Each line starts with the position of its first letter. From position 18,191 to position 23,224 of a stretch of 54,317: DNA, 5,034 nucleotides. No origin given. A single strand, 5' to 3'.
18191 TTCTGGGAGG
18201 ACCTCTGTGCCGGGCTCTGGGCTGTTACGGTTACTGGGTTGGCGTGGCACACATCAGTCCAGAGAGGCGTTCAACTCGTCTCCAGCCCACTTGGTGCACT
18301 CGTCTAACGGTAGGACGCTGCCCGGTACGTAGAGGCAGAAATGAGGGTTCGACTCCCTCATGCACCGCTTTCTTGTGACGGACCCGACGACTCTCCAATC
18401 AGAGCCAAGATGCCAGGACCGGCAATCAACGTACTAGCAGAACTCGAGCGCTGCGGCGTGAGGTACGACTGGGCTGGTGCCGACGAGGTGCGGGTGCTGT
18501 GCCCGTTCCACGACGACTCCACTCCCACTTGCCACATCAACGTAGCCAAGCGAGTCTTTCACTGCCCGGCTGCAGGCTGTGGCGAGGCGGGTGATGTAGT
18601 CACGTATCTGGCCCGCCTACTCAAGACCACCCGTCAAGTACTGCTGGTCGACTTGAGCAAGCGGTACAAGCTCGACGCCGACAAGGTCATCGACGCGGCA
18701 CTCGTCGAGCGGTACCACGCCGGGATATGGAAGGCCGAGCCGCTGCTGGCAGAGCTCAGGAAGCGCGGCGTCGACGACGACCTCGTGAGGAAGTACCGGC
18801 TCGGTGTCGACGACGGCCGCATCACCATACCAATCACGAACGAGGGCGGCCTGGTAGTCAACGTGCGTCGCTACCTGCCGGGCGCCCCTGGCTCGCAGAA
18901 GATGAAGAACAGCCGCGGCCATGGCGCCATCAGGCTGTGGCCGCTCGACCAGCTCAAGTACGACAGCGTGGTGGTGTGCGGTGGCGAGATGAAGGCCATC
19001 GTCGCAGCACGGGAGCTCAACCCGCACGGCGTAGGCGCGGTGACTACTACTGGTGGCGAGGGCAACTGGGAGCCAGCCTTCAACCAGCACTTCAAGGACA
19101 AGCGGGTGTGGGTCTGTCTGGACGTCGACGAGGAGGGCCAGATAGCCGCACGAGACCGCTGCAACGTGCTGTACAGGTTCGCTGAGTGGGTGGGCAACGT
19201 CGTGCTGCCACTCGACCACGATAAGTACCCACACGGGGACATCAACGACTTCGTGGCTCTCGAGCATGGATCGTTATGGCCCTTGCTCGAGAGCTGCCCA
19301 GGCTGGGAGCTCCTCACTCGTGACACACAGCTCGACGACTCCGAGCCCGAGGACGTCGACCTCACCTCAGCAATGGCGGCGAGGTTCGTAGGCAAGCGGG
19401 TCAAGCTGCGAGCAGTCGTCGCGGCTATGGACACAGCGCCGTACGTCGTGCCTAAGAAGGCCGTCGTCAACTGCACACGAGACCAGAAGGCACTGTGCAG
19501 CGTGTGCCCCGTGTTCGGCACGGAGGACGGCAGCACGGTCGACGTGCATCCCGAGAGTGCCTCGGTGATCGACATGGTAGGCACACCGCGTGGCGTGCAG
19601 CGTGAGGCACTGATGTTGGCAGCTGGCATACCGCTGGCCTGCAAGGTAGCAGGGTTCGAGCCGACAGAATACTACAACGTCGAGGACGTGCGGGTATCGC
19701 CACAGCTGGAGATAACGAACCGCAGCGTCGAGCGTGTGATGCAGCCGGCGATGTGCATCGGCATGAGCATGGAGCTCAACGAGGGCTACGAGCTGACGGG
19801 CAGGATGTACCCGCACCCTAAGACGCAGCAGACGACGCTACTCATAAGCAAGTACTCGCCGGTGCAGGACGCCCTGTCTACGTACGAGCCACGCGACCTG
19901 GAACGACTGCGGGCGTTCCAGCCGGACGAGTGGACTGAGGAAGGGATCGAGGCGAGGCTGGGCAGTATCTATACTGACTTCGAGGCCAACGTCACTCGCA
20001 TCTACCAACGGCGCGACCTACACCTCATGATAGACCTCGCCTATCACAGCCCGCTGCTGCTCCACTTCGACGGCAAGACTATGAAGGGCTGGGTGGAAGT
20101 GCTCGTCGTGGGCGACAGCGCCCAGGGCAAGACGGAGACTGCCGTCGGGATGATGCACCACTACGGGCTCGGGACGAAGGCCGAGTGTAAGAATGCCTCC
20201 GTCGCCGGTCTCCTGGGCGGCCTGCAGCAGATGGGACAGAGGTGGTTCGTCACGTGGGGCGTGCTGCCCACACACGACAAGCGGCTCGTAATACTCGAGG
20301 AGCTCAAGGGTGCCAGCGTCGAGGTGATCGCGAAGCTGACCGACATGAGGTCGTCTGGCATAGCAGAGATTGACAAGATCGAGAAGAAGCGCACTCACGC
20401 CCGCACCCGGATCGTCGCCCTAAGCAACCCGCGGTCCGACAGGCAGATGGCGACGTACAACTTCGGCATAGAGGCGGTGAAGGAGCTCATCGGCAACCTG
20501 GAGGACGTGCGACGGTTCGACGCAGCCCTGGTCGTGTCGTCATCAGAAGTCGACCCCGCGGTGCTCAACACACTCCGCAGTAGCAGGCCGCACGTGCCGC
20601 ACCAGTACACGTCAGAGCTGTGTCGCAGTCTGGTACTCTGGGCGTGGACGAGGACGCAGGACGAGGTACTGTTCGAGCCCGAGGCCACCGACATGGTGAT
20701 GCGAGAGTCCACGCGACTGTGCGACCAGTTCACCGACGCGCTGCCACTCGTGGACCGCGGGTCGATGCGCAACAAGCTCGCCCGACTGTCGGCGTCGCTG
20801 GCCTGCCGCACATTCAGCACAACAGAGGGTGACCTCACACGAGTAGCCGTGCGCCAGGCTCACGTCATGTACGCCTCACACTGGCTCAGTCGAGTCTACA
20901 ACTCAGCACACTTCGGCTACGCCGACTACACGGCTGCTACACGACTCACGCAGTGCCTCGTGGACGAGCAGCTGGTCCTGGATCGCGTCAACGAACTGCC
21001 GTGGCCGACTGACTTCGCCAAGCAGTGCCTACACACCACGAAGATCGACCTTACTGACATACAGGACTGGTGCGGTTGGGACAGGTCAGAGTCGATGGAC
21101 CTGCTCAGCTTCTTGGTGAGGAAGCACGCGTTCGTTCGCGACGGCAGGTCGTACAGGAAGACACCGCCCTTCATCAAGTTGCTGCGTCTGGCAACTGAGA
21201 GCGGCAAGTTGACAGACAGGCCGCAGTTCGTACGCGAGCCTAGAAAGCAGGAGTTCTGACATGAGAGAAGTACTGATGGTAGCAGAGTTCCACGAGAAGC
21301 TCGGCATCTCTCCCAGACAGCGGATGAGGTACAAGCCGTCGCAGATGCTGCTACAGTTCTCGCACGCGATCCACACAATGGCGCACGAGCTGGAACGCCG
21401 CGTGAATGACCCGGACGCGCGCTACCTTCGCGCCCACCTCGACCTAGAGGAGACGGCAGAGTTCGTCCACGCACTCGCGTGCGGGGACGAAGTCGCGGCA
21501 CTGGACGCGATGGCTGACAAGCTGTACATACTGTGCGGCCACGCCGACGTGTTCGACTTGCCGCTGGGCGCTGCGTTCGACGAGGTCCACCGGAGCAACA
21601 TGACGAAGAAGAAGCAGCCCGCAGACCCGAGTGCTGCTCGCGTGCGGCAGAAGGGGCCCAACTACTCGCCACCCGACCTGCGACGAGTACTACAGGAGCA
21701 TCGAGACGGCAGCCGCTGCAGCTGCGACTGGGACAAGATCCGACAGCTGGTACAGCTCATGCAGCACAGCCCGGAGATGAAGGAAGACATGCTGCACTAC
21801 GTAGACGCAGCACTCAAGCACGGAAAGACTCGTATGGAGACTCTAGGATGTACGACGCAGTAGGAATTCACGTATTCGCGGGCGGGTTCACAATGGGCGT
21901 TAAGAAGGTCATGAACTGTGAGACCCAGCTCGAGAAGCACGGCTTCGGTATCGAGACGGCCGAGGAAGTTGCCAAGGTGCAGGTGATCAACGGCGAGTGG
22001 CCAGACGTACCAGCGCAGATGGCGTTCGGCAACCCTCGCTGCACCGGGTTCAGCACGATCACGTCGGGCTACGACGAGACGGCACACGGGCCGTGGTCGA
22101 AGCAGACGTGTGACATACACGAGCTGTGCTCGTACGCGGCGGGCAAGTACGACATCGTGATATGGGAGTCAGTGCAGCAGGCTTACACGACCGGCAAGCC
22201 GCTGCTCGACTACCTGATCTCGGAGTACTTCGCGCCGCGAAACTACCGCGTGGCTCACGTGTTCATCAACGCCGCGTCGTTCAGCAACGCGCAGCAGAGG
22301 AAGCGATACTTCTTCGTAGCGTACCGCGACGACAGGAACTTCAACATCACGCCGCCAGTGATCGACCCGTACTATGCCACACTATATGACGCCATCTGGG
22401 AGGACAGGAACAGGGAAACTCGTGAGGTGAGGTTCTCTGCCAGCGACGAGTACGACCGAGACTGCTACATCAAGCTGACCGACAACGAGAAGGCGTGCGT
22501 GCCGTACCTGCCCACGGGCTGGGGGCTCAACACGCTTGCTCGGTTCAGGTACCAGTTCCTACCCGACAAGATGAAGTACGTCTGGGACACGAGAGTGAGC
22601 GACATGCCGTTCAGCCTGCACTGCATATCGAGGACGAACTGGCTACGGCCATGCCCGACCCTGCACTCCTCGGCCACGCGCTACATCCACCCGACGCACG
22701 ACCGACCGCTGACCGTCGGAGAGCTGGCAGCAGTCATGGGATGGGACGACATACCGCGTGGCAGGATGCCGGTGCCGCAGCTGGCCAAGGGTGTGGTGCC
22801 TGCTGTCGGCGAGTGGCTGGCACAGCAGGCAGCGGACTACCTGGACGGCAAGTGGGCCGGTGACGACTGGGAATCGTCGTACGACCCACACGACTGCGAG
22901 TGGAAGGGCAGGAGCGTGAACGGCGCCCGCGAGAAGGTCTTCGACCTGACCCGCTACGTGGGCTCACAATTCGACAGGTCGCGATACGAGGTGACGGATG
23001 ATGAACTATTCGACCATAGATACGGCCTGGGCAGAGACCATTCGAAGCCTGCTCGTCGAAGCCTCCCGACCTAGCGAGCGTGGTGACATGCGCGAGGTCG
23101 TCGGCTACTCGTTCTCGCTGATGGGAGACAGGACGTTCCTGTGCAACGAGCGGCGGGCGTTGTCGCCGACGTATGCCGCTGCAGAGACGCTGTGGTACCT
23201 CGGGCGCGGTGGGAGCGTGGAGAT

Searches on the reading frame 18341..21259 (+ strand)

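Call 77: search_protein_families(library=pfam, proteins=[window:18341-21259:+], max_evalue=0.001)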
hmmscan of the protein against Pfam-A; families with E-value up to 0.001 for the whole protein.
window:18341-21259:+ (972 aa): 2 families
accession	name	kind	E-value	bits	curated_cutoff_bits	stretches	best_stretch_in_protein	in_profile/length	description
PF01807.25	Zn_ribbon_DnaG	-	3.5e-10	40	24.9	1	50-113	32-93/98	CHC2 zinc finger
PF00493.29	MCM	-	0.00032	20.3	23.3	1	576-701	49-177/224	MCM P-loop domain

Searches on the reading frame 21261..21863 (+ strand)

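Call 79: search_protein_families(library=phrogs, proteins=[window:21261-21863:+], max_evalue=0.01)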
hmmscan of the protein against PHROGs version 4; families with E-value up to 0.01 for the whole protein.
window:21261-21863:+ (200 aa): 4 families
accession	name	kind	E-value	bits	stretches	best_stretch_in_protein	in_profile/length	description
phrog_671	-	other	5.4e-20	72.5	1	7-149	542-662/678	nucleotide pyrophosphohydrolase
phrog_4159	-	other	9.8e-08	32.6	1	56-147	158-259/270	nucleotide pyrophosphohydrolase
phrog_18404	-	other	1.1e-05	25.8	1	63-119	58-114/264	hydrolase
phrog_38514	-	unknown function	5.6e-05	24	1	60-149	41-130/348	-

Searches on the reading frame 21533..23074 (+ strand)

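Call 77: search_protein_families(library=pfam, proteins=[window:21533-23074:+], max_evalue=0.001)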
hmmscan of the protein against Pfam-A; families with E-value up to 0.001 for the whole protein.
window:21533-23074:+ (513 aa): 1 family
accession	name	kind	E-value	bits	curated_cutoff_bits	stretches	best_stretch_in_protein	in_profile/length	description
PF00145.23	DNA_methylase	-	4.5e-09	36.6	22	1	170-406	71-291/324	C-5 cytosine-specific DNA methylase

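Call 79: search_protein_families(library=phrogs, proteins=[window:21533-23074:+], max_evalue=0.01)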
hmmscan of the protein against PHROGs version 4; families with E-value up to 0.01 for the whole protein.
window:21533-23074:+ (513 aa): 1 family
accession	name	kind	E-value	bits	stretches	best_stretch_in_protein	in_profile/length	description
phrog_116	-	other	2.7e-18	66.7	1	158-445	268-501/779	DNA methyltransferase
